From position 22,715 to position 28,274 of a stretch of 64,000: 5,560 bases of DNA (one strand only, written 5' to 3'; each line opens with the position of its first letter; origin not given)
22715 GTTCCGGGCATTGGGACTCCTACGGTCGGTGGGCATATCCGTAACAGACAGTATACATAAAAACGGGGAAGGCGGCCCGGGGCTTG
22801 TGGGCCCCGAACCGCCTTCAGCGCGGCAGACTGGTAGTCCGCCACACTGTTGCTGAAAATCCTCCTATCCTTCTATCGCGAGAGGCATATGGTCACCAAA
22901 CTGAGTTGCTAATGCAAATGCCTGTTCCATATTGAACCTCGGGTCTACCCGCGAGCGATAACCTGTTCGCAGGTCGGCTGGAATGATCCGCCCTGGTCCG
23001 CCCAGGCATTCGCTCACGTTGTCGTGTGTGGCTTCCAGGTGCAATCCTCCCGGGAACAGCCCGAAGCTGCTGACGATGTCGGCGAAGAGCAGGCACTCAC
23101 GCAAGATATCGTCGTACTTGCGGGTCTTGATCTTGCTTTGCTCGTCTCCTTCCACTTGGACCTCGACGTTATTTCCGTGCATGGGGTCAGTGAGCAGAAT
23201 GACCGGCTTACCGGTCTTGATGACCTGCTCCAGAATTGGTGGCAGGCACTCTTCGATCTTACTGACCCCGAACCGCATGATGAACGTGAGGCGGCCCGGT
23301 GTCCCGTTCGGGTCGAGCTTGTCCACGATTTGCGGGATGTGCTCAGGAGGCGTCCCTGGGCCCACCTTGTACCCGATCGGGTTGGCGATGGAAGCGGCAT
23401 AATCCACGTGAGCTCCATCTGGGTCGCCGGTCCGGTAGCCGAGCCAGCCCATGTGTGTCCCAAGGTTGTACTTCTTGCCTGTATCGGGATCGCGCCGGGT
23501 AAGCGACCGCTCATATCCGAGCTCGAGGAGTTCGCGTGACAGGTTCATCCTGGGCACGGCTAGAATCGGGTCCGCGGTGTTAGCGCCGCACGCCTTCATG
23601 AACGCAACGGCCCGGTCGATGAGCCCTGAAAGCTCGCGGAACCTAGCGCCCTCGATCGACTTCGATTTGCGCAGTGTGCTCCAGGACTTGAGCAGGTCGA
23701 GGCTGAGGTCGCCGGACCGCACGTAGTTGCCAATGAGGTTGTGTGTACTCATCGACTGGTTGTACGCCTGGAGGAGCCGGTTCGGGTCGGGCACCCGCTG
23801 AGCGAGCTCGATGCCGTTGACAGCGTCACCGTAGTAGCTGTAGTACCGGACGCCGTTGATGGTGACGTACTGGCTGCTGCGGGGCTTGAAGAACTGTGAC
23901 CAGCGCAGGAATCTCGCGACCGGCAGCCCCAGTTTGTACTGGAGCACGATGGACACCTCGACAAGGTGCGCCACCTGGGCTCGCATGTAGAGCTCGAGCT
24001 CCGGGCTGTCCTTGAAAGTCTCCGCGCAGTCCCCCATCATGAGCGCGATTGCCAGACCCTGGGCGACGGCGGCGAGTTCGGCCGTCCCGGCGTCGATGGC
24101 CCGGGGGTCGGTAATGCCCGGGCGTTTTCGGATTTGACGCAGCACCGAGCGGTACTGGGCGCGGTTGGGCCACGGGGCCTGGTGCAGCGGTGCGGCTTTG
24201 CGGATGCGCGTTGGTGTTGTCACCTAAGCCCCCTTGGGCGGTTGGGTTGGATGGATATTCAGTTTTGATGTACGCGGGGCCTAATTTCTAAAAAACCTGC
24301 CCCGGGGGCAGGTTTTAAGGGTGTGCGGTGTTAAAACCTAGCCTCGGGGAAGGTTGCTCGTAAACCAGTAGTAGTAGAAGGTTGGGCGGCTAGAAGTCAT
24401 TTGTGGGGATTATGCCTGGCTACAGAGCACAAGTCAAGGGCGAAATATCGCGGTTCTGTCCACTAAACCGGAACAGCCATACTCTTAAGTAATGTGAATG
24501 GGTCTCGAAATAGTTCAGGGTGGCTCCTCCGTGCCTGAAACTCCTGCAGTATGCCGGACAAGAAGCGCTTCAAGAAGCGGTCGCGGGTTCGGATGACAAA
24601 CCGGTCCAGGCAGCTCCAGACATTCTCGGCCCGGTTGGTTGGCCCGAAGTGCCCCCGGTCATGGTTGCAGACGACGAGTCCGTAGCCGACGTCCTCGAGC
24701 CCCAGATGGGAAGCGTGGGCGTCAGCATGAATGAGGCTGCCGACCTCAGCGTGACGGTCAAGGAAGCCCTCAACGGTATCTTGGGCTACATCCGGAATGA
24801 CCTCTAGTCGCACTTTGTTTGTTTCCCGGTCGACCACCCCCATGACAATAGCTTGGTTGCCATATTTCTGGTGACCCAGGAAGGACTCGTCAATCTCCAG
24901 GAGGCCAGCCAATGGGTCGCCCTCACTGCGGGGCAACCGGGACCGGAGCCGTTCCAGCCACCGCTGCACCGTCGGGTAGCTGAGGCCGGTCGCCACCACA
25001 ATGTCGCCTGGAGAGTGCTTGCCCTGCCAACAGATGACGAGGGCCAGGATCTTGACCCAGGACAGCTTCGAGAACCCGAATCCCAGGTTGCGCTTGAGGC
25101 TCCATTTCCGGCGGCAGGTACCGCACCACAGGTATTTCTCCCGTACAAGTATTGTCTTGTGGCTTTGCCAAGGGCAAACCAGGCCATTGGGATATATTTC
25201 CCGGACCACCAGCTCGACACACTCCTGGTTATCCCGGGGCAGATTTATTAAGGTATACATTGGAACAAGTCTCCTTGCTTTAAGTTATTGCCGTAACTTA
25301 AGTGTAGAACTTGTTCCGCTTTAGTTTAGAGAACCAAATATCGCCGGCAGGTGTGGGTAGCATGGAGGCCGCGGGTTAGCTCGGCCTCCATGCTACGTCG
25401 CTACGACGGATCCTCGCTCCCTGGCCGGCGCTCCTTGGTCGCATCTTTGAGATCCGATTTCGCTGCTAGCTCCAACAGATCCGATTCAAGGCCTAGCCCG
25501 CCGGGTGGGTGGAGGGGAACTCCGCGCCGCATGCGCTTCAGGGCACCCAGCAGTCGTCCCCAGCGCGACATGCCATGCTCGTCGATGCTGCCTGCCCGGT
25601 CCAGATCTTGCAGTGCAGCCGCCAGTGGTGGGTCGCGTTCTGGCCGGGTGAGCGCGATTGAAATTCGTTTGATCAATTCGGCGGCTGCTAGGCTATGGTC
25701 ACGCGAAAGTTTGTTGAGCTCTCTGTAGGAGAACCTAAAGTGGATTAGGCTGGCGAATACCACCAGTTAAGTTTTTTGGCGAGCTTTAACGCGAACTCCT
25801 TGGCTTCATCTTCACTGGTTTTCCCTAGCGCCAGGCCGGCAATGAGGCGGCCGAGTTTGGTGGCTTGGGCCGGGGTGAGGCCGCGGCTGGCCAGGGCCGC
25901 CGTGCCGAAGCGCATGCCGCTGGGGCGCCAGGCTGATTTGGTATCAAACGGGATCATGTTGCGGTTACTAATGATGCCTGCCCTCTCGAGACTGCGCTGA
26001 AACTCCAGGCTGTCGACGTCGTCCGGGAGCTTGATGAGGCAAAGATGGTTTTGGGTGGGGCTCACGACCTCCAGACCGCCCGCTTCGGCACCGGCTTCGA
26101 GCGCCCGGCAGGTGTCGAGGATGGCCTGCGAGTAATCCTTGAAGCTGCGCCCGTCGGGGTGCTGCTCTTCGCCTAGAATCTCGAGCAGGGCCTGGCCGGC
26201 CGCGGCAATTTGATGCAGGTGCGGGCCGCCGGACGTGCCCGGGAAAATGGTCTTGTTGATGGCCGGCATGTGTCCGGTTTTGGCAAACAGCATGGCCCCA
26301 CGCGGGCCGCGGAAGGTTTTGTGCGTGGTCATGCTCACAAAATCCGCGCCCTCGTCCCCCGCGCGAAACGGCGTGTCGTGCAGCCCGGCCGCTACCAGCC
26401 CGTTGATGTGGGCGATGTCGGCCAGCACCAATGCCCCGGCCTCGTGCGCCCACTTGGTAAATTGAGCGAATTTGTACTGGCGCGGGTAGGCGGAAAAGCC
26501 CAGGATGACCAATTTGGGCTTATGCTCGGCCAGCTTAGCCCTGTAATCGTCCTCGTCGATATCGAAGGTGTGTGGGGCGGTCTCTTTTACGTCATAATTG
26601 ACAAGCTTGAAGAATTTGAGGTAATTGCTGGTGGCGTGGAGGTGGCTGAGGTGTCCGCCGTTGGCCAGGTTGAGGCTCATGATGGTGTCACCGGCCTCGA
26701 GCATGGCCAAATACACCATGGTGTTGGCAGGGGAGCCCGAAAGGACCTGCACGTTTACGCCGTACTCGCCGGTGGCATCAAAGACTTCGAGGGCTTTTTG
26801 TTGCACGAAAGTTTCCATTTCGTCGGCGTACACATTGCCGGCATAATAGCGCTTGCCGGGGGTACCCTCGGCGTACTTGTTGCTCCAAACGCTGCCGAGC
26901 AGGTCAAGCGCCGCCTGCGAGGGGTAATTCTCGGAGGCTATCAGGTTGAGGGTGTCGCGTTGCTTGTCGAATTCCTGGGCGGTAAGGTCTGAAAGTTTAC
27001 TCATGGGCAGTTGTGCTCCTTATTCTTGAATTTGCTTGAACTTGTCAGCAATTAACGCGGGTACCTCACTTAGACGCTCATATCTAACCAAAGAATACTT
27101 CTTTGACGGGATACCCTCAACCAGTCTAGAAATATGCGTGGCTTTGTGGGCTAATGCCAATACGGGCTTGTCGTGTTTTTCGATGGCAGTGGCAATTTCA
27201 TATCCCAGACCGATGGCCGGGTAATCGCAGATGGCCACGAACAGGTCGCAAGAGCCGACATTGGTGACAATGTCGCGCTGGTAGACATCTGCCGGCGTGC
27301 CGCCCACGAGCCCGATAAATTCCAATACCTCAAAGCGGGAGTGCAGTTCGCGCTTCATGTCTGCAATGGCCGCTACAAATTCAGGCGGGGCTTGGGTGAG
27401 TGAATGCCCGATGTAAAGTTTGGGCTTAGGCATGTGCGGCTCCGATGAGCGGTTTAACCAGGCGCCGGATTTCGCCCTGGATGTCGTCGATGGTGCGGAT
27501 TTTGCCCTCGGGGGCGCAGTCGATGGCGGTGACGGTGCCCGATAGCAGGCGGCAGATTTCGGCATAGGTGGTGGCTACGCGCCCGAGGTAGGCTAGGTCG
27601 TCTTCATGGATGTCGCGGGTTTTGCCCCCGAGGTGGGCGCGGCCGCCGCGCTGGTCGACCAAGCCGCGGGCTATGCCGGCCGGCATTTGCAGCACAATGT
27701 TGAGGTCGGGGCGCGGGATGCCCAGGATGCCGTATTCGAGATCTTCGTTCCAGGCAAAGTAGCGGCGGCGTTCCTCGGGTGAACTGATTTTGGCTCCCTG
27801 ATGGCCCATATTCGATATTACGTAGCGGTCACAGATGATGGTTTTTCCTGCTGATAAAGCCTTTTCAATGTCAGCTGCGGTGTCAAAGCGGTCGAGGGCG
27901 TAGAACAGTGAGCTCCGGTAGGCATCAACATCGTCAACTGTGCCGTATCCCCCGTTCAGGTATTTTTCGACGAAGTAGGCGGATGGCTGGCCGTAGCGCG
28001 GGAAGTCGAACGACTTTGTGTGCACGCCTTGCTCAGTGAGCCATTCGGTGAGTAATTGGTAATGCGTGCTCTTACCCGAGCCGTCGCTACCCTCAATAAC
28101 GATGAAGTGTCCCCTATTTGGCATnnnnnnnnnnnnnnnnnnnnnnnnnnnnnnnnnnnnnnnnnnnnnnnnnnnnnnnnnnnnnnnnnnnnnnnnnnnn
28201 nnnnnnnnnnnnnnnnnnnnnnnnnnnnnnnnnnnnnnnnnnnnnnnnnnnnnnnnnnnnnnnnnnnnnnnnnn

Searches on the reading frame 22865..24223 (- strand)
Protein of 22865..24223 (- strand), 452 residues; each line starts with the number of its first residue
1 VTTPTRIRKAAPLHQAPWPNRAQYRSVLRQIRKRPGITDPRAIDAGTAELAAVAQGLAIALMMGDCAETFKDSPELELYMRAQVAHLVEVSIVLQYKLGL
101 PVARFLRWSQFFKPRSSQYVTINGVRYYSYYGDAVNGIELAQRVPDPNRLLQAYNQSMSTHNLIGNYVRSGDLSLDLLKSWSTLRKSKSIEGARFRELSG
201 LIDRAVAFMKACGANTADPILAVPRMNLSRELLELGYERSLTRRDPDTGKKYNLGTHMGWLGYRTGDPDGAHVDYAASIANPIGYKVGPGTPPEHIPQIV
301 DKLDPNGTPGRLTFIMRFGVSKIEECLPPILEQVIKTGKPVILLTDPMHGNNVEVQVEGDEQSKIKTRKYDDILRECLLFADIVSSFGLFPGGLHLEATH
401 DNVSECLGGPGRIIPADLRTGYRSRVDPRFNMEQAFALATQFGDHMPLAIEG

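Call 58: search_protein_families(library=pfam, proteins=[window:22865-24223:-], max_evalue=0.001)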
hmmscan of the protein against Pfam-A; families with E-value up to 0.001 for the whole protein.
window:22865-24223:- (452 aa): 1 family
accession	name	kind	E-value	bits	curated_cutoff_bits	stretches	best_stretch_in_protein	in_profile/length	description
PF01474.22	DAHP_synth_2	-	6.8e-118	394.3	27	1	4-441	3-436/438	Class-II DAHP synthetase family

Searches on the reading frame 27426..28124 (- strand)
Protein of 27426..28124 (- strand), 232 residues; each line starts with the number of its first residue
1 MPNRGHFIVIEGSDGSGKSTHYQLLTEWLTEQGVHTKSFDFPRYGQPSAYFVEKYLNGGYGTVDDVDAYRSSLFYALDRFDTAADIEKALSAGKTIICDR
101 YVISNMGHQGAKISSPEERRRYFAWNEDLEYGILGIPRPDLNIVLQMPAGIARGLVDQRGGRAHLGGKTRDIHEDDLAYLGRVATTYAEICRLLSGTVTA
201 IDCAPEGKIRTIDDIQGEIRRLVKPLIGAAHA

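Call 58: search_protein_families(library=pfam, proteins=[window:27426-28124:-], max_evalue=0.001)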
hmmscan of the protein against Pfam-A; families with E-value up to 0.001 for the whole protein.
window:27426-28124:- (232 aa): 2 families
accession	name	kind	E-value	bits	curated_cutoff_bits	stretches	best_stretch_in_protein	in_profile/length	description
PF02223.23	Thymidylate_kin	-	1.5e-19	70.9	27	1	10-203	1-174/185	Thymidylate kinase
PF13401.12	AAA_22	-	0.00023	21.9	27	0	6-49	6-49/130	AAA domain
